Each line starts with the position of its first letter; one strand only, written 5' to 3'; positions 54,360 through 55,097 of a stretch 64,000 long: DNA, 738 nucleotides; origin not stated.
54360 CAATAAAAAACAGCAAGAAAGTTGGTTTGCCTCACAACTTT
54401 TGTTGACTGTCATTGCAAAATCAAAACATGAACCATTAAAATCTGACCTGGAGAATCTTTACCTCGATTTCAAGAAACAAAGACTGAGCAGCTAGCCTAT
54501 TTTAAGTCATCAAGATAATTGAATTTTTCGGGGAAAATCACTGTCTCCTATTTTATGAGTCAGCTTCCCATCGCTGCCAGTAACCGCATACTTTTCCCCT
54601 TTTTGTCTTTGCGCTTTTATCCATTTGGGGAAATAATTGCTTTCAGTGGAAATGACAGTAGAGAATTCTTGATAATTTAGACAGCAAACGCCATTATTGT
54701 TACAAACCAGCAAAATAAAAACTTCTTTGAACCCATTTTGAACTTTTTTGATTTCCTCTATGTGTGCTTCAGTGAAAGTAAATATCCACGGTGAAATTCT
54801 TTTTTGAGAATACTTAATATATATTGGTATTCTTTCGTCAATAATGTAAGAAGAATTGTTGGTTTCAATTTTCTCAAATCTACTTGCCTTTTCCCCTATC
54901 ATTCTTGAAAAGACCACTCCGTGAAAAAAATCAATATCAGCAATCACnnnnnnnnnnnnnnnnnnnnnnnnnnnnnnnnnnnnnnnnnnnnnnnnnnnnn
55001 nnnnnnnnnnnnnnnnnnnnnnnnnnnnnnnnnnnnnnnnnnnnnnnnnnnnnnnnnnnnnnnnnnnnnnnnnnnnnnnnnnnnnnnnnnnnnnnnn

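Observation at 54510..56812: Z1-domain SF2-like NTPase with a translationally coupled 145-aa partner: candidate uncharacterised defence module within a defence island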

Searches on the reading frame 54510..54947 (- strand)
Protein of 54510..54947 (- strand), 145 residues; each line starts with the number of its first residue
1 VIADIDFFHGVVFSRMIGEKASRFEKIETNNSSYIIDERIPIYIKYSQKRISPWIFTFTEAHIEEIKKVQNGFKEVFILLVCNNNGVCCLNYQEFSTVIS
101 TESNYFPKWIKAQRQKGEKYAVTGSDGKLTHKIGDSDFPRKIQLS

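Call 6: search_protein_families(library=pfam, proteins=[window:54510-54947:-], max_evalue=0.01)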
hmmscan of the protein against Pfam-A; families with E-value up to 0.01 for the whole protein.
window:54510-54947:- (145 aa): 0 families

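Call 7: search_protein_families(library=padloc, proteins=[window:54510-54947:-], max_evalue=0.01)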
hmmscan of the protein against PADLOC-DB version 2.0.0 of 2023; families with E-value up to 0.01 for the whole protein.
window:54510-54947:- (145 aa): 0 families

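Call 8: search_protein_families(library=ncbifam, proteins=[window:54510-54947:-], max_evalue=0.01)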
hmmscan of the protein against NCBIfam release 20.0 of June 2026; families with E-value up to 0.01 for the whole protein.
window:54510-54947:- (145 aa): 0 families

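Call 9: search_protein_families(library=phrogs, proteins=[window:54510-54947:-], max_evalue=0.1)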
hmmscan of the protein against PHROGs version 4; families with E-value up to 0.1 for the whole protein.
window:54510-54947:- (145 aa): 1 family
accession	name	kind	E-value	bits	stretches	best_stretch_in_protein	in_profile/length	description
phrog_28860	-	unknown function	4.8e-14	53.7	1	2-142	3-144/146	-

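Call 10: find_homologous_proteins(query=window:54510-54947:-, max_evalue=0.001)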
Query window:54510-54947:- (145 aa): 53 proteins with E <= 0.001 among 57 candidates.
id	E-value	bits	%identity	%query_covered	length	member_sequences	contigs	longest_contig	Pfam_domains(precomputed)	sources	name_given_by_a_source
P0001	2.6e-92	324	99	100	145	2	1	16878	-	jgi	jgi:hypothetical protein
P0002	5.0e-67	242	73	99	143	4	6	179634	-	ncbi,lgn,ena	-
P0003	2.2e-65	237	70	99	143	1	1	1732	-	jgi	jgi:hypothetical protein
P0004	8.1e-65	235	73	97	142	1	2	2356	-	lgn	-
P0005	1.1e-64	235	72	97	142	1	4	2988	-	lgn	-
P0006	1.8e-64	234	72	97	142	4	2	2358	-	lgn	-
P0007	2.4e-64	234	72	97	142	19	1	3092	-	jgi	-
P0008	1.6e-63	231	68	99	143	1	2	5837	-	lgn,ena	-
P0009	2.1e-63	231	70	97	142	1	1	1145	-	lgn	-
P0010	5.8e-63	229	72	97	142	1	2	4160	-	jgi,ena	-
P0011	1.9e-62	227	69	97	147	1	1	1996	-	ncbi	-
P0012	4.8e-61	223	68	97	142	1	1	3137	-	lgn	-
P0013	9.4e-61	222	67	95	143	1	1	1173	-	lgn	-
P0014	7.8e-60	219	68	97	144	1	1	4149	-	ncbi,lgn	ncbi:MAG: hypothetical protein ABIJ28_03860 [Patescibacteria group bacterium]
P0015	8.0e-60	219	66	97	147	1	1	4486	-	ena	-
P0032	1.9e-48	182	58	94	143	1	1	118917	-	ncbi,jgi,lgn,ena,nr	ncbi:MAG: hypothetical protein B6I26_00155 [Desulfobacteraceae bacterium 4572_130]|nr:MAG: hypotheti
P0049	1.6e-40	156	49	98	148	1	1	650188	-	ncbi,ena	-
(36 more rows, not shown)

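Call 11: find_encoding_contigs(protein=P0002, flank=8000, max_places=3)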
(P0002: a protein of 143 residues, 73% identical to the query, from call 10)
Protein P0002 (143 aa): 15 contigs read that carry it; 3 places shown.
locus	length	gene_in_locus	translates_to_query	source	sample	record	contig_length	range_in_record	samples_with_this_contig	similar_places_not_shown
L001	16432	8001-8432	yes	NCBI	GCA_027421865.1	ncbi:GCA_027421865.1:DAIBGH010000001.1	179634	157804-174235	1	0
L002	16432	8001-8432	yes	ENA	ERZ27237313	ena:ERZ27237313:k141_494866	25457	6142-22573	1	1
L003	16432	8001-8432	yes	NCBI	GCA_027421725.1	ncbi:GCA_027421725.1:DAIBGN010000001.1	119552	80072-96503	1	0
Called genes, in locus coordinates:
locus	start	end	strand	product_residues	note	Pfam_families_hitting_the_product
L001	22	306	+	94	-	-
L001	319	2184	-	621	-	PF00128:Alpha-amylase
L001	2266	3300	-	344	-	PF00482:T2SSF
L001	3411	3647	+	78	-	-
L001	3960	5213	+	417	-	PF10539:Dev_Cell_Death, PF01555:N6_N4_Mtase, PF01170:UPF0020 (faint), PF08241:Methyltransf_11 (faint), PF01555:N6_N4_Mtase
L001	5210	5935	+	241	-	PF18643:RE_BsaWI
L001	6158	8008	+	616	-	PF04851:ResIII, PF10593:Z1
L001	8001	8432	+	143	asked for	-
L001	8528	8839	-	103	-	-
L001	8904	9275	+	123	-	PF01329:Pterin_4a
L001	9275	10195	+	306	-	PF01073:3Beta_HSD, PF01370:Epimerase, PF04321:RmlD_sub_bind, PF05368:NmrA, PF07993:NAD_binding_4 (weak), PF13460:NAD_binding_10, PF16363:GDP_Man_Dehyd (faint)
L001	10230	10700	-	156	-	-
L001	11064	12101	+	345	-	PF02912:Phe_tRNA-synt_N, PF01409:tRNA-synt_2d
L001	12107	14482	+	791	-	PF01588:tRNA_bind, PF03483:B3_4, PF03484:B5, PF17759:tRNA_synthFbeta, PF03147:FDX-ACB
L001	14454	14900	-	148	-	PF13673:Acetyltransf_10, PF00583:Acetyltransf_1, PF13444:Acetyltransf_5 (weak), PF13508:Acetyltransf_7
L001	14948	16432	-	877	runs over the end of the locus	PF02163:Peptidase_M50 (faint)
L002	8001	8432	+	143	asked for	-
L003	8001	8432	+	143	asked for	-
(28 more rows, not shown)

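Call 12: find_encoding_contigs(protein=P0032, flank=8000, max_places=2)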
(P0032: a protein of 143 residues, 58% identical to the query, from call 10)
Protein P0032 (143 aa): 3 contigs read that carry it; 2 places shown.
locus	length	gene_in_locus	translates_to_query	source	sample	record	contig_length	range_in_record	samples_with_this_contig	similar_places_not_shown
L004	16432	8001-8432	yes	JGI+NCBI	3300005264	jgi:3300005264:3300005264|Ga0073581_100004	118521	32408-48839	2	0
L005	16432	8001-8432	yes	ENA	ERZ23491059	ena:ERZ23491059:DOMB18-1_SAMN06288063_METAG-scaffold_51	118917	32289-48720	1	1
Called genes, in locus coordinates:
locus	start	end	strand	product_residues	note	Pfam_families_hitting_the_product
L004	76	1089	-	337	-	PF01073:3Beta_HSD, PF01370:Epimerase, PF02719:Polysacc_synt_2, PF04321:RmlD_sub_bind, PF05368:NmrA (weak), PF13460:NAD_binding_10, PF16363:GDP_Man_Dehyd, PF07993:NAD_binding_4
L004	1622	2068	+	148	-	PF04350:PilO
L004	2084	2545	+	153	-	PF04351:PilP, PF11356:T2SSC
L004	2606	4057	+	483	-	PF21305:type_II_gspD_N0 (weak), PF03958:Secretin_N (weak), PF00263:Secretin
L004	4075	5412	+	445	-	PF01555:N6_N4_Mtase, PF01170:UPF0020 (faint), PF01555:N6_N4_Mtase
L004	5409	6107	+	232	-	PF18643:RE_BsaWI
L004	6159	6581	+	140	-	PF04851:ResIII (weak)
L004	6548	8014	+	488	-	PF10593:Z1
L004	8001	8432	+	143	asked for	-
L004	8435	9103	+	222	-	PF01555:N6_N4_Mtase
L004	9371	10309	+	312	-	PF00005:ABC_tran, PF13304:AAA_21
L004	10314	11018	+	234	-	-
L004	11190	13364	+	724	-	PF23357:DUF7088, PF09822:ABC_transp_aux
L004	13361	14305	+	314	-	PF14238:DUF4340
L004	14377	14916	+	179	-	PF00857:Isochorismatase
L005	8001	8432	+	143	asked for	-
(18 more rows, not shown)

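Call 13: find_encoding_contigs(protein=P0049, flank=8000, max_places=2)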
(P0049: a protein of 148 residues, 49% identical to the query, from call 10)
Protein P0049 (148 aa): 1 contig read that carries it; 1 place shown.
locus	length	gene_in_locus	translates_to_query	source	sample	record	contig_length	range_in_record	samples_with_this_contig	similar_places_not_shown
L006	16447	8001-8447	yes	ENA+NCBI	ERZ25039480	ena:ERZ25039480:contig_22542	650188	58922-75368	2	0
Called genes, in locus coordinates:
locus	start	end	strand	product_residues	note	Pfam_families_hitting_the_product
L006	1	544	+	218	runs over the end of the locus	-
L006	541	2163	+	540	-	-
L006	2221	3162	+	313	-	PF01545:Cation_efflux, PF16916:ZT_dimer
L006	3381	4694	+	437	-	PF00999:Na_H_Exchanger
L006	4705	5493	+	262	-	PF02548:Pantoate_transf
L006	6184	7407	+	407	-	PF04851:ResIII (weak), PF18766:SWI2_SNF2 (weak), PF10593:Z1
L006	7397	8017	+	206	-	-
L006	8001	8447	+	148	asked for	-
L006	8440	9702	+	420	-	PF01555:N6_N4_Mtase (faint)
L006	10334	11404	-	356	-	PF01548:DEDD_Tnp_IS110, PF02371:Transposase_20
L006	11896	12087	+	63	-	-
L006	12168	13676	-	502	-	PF05598:DUF772, PF01609:DDE_Tnp_1 (weak), PF13751:DDE_Tnp_1_6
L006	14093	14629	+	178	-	-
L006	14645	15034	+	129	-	PF01219:DAGK_prokar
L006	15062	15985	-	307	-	PF02729:OTCace_N, PF00185:OTCace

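Call 26: predict_structure(alignment_id=A1)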
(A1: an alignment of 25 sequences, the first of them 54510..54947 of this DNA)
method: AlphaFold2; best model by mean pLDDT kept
length: 145 residues; sequences in the alignment: 25
mean_pLDDT: 83.2   pTM: 0.82
mean pLDDT of the five models: 83.2, 77.2, 75.1, 72.6, 63.9
residues with pLDDT >= 90: 40; 70-90: 86; 50-70: 19; < 50: 0
segments of 3 or more residues with pLDDT < 50: none
pLDDT, mean of each block of 10 residues (from residue 1): 80 80 82 88 91 91 91 90 87 87 84 81 73 64 74
secondary structure, 60 per line:
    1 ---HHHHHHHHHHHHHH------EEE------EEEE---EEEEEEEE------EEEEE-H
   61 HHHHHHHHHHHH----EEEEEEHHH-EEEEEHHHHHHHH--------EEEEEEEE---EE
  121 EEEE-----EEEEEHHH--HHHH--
elements in order: H4-17 E24-26 E33-36 E40-47 E54-58 H60-72 E77-82 E87-91 H92-99 E108-115 E119-124 E130-134 H140-143

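Call 27: find_related_loci(query=A1, collection=genome_contigs, flank=9000)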
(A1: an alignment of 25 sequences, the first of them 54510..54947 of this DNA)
Query A1 (145 aa) in genome_contigs; peptide patterns used: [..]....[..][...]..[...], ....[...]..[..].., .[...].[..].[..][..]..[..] (x = any residue, [..] = any of these).
95 stretches matched a pattern; 29 encode a relative of the query (tblastn E <= 1e-3); 29 distinct loci.
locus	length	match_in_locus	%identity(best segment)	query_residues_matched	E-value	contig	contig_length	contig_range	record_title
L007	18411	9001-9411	62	6-142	1e-56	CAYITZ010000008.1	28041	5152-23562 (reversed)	MAG TPA_asm: uncultured Gammaproteobacteria bacterium isolate ERP119705_co4_438 genome assembly, contig: NODE_1350_lengt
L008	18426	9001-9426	56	1-142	8e-54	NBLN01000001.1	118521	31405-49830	MAG: Desulfobacteraceae bacterium 4572_130 ex4572_130_scaffold_3, whole genome shotgun sequence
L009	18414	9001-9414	55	6-142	6e-51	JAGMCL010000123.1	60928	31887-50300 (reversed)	MAG: candidate division WOR-3 bacterium isolate RS_17_14 ZL495.bin.14.fa_123, whole genome shotgun sequence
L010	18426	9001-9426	49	2-142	2e-47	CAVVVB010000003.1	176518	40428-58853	MAG: uncultured Chloroflexia bacterium isolate MFD03726.bin.2.26 genome assembly, contig: contig_106976, whole genome sh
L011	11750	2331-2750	52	1-142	1e-46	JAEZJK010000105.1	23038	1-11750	MAG: Bacillota bacterium isolate OH_CDB_235 k127_1739803, whole genome shotgun sequence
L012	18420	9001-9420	49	1-142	2e-45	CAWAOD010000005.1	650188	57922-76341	MAG: uncultured Spirochaetota bacterium isolate MFD01476.bin.3.353 genome assembly, contig: contig_22542, whole genome s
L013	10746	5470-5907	45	1-145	2e-45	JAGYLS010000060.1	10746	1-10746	MAG: Candidatus Oleincola secundus isolate M50B99 60, whole genome shotgun sequence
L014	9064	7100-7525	44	5-145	1e-41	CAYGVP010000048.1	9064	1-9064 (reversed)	MAG TPA_asm: uncultured Dehalococcoidaceae bacterium isolate ERP119294_co1_343 genome assembly, contig: NODE_10807_lengt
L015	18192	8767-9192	42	1-142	3e-41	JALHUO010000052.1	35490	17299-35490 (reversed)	MAG: Dehalococcoidia bacterium isolate PFL52 seq_1062202, whole genome shotgun sequence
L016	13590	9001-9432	48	1-142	5e-40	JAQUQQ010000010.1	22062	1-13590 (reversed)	MAG: Candidatus Moraniibacteriota bacterium isolate STD1_53 NODE_5181_length_22062_cov_8.651425_Sandtown_D1, whole genom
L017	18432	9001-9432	45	1-142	3e-39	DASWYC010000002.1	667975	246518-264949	MAG TPA_asm: Candidatus Paceibacterota bacterium isolate SMAG_U3701 k141_448236, whole genome shotgun sequence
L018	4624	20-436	42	4-142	5e-38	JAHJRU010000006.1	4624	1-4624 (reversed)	MAG: Chloroflexota bacterium isolate OS_PC_MetaG.mb.164 OS_PC_MetaG.mb.164_k141_9992, whole genome shotgun sequence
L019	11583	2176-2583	43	7-142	4e-38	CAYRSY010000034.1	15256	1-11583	MAG TPA_asm: uncultured Dehalococcoidales bacterium isolate SRP192927_co3_545 genome assembly, contig: NODE_8930_length_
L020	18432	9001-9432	43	1-142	6e-38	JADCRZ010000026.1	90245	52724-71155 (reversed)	MAG: Williamsia sp. isolate E01 scaffold25-size90245, whole genome shotgun sequence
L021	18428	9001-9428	85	1-143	8e-57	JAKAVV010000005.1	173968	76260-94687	MAG: bacterium isolate YP4.bin17 NODE_79_length_173968_cov_7.594681, whole genome shotgun sequence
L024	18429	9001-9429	41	1-142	5e-36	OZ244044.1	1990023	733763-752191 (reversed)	MAG: Thermodesulfobacteriota bacterium isolate 562d5969-4c6f-403f-ab6b-3350694af712 genome assembly, chromosome: 1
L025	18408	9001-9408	40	7-142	1e-35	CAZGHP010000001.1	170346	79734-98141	MAG TPA_asm: uncultured Candidatus Saccharibacteria bacterium isolate SRP136066_co1_225 genome assembly, contig: NODE_31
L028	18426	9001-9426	39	2-142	3e-33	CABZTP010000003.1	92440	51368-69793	MAG: uncultured Pelagibacteraceae bacterium isolate AG-337-P10 genome assembly, contig: AG-337-P10_NODE_3, whole genome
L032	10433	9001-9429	34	1-142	3e-29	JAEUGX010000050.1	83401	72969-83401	MAG: Opitutaceae bacterium isolate new MAG-2 k141_2969888, whole genome shotgun sequence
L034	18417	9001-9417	30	1-136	3e-21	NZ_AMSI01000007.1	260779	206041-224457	Nitratireductor indicus C115 contig7, whole genome shotgun sequence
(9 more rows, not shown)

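Call 29: search_protein_representatives(alignment_id=A1)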
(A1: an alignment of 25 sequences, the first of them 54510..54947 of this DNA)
Query: 25 sequences, 143 profile positions. Proteins with E-value up to 0.001 (for the whole library): 820; up to 1e-10: 408; up to 1e-30: 35. The best 150 are listed.
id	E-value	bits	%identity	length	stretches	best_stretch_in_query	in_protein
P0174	5.9e-42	159.4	-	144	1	2-142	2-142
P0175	1.1e-41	158.5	-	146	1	1-142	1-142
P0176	1.4e-41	158.1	-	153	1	1-142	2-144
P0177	3.5e-41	156.8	-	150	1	1-142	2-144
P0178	1.8e-38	148.0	-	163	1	1-141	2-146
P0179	2.7e-38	147.5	-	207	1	1-142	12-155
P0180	4.0e-38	146.9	-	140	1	5-141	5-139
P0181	8.4e-38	145.9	-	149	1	1-142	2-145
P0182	8.7e-38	145.8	-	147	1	2-142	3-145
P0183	9.0e-38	145.8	-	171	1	1-142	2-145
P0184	2.3e-36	141.2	-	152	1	4-142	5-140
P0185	2.8e-36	141.0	-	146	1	1-141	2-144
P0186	6.5e-36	139.8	-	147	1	3-141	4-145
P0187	6.9e-36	139.7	-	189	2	2-100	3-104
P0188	1.2e-35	138.9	-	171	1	2-142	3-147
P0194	5.6e-34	133.5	-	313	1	2-137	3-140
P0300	2.3e-19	86.1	-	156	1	6-141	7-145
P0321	2.2e-18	82.9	-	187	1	37-141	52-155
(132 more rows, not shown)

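Call 36: fold_search(model_id=the predicted structure, library=pdb)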
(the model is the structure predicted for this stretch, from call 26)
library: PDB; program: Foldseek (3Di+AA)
matches with E <= 10: 317; with E <= 0.001: 0
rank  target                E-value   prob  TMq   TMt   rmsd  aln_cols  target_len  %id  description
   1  2wiz_A                4.8e-02  0.87  0.41  0.46   6.7       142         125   10  Crystal structures of Holliday junction resolvases from Archaeoglobus fulgidus bound to DNA substrate (released 2009-05-26)
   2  1hh1                  7.7e-02  0.90  0.47  0.53   8.1       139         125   12  THE STRUCTURE OF HJC, A HOLLIDAY JUNCTION RESOLVING ENZYME FROM SULFOLOBUS SOLFATARICUS (released 2001-04-06)
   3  2zyz_C                8.7e-02  0.99  0.43  0.62   4.2        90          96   13  Pyrobaculum aerophilum splicing endonuclease (released 2009-06-23)
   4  2wcw_B                9.2e-02  0.89  0.45  0.52   6.2       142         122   10  1.6A resolution structure of Archaeoglobus fulgidus Hjc, a Holliday junction resolvase from an archaeal hyperthermophi (released 2009-03-24)
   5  2wcz_B                9.2e-02  0.84  0.41  0.50   6.7       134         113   10  1.6A resolution structure of Archaeoglobus fulgidus Hjc, a Holliday junction resolvase from an archaeal hyperthermophi (released 2009-03-24)
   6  1zp7_B                1.1e-01  0.80  0.46  0.43   6.3       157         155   11  The structure of Bacillus subtilis RecU Holliday junction resolvase and its role in substrate selection and sequence s (released 2005-09-20)
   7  1zp7_A                1.2e-01  0.63  0.42  0.40   7.4       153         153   12  The structure of Bacillus subtilis RecU Holliday junction resolvase and its role in substrate selection and sequence s (released 2005-09-20)
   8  1rzn_B                1.6e-01  0.82  0.52  0.50   6.2       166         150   11  Crystal Structure of Penicillin-binding protein-related factor A from Bacillus Subtilis. (released 2004-11-30)
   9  1ob8_B                1.6e-01  0.63  0.42  0.47   9.3       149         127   13  Holliday Junction Resolving Enzyme (released 2004-10-15)
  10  3fov                  1.6e-01  0.38  0.27  0.35   6.1        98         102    9  Crystal structure of protein RPA0323 of unknown function from Rhodopseudomonas palustris (released 2009-01-13)
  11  1rzn_A                1.7e-01  0.84  0.45  0.44   4.3       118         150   11  Crystal Structure of Penicillin-binding protein-related factor A from Bacillus Subtilis. (released 2004-11-30)
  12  2zyz_A                2.8e-01  0.94  0.43  0.64   4.2        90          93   13  Pyrobaculum aerophilum splicing endonuclease (released 2009-06-23)
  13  5fdk_B                3.3e-01  0.44  0.44  0.40   7.9       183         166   11  Crystal structure of RecU(D88N) in complex with palindromic DNA duplex (released 2016-12-07)
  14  4phc_D                5.4e-01  0.09  0.20  0.09  16.6       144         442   12  Crystal Structure of a human cytosolic histidyl-tRNA synthetase, histidine-bound (released 2014-08-27)
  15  4ic1_B                6.0e-01  0.18  0.30  0.23   8.4       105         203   11  Crystal structure of SSO0001 (released 2013-01-16)
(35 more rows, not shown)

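Call 39: search_protein_families(library=pfam, proteins=[L014:4094-4813:+, L014:3113-4168:-, L015:9485-10690:-, L015:10687-11982:-, L020:4671-7136:+, L028:9449-10357:-, L028:6445-7056:+, L034:5911-6918:-, L034:9745-10944:-, L019:606-1346:+], max_evalue=0.001)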
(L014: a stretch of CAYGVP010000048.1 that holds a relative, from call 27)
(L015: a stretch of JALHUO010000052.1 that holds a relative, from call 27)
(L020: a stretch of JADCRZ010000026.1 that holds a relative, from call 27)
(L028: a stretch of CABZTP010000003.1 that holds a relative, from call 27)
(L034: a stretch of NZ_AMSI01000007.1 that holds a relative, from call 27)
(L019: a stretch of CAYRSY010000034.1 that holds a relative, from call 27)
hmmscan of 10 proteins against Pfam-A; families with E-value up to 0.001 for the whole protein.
L014:4094-4813:+ (239 aa): 2 families
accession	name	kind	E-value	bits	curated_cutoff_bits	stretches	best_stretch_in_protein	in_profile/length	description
PF00005.33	ABC_tran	-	1.7e-26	93.9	25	1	56-198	2-136/137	ABC transporter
PF13304.12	AAA_21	-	4.4e-12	47.1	27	1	169-228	236-298/304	AAA domain, putative AbiEii toxin, Type IV TA system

L014:3113-4168:- (351 aa): 1 family
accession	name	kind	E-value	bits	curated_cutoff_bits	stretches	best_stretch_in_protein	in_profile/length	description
PF04909.20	Amidohydro_2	-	3.7e-42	145.5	26.4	1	17-350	2-289/289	Amidohydrolase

L015:9485-10690:- (401 aa): 0 families

L015:10687-11982:- (431 aa): 3 families
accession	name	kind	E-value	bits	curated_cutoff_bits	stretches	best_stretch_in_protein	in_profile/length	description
PF04055.27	Radical_SAM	-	1e-26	94.5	29.5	1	129-280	3-166/166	Radical SAM superfamily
PF13186.11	SPASM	-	8.6e-12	45.6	21.5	1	354-414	1-67/67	Iron-sulfur cluster-binding domain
PF13353.11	Fer4_12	-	1.1e-05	26.1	22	1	132-240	14-130/137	4Fe-4S single cluster domain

L020:4671-7136:+ (821 aa): 2 families
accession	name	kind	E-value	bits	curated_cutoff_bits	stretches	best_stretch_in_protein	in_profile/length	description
PF13589.12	HATPase_c_3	-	2.2e-18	67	25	1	31-152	2-119/137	Histidine kinase-, DNA gyrase B-, and HSP90-like ATPase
PF25794.1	SACS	-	0.00016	22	32.8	0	30-118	15-113/247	Sacsin domain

L028:9449-10357:- (302 aa): 1 family
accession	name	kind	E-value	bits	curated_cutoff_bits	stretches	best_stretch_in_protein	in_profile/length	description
PF00145.23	DNA_methylase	-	1.2e-81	275.2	22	2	5-208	1-199/324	C-5 cytosine-specific DNA methylase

L028:6445-7056:+ (203 aa): 0 families

L034:5911-6918:- (335 aa): 1 family
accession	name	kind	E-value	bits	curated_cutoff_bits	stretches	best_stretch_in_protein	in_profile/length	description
PF01555.25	N6_N4_Mtase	-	2.4e-37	129.5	26.7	1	77-319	2-219/221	DNA methylase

L034:9745-10944:- (399 aa): 1 family
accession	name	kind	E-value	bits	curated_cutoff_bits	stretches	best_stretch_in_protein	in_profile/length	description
PF03743.19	TrbI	-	5e-66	222.6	35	1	212-387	2-186/188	Bacterial conjugation TrbI-like protein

L019:606-1346:+ (246 aa): 1 family
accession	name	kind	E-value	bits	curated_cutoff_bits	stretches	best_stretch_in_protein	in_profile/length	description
PF01936.24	NYN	-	4e-09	37.6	24.2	1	39-185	2-113/145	NYN domain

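Call 45: search_dna_similar(query=window:54510-54947:-, collection=phages, mode=protein, max_evalue=0.001, max_rows=20)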
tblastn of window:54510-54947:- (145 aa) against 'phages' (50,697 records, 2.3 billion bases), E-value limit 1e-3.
Records with a match: 2; places in all: 2; records where one place covers at least 80% of the query: 2.
Best place of each record, by identity: <60% 2.
By first word of the organism name: Ralstonia 2.
By host as written in the record: Ralstonia solanacearum 1; Ralstonia solanacearum R578 1.
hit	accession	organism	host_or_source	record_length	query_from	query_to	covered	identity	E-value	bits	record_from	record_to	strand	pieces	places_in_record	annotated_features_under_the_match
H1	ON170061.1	Ralstonia phage YO023_2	Ralstonia solanacearum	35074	2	142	97%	28.5%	3e-4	45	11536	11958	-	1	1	record has no annotation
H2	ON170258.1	Ralstonia phage YO152_1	Ralstonia solanacearum R578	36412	2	142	97%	28.5%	3e-4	45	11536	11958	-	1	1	record has no annotation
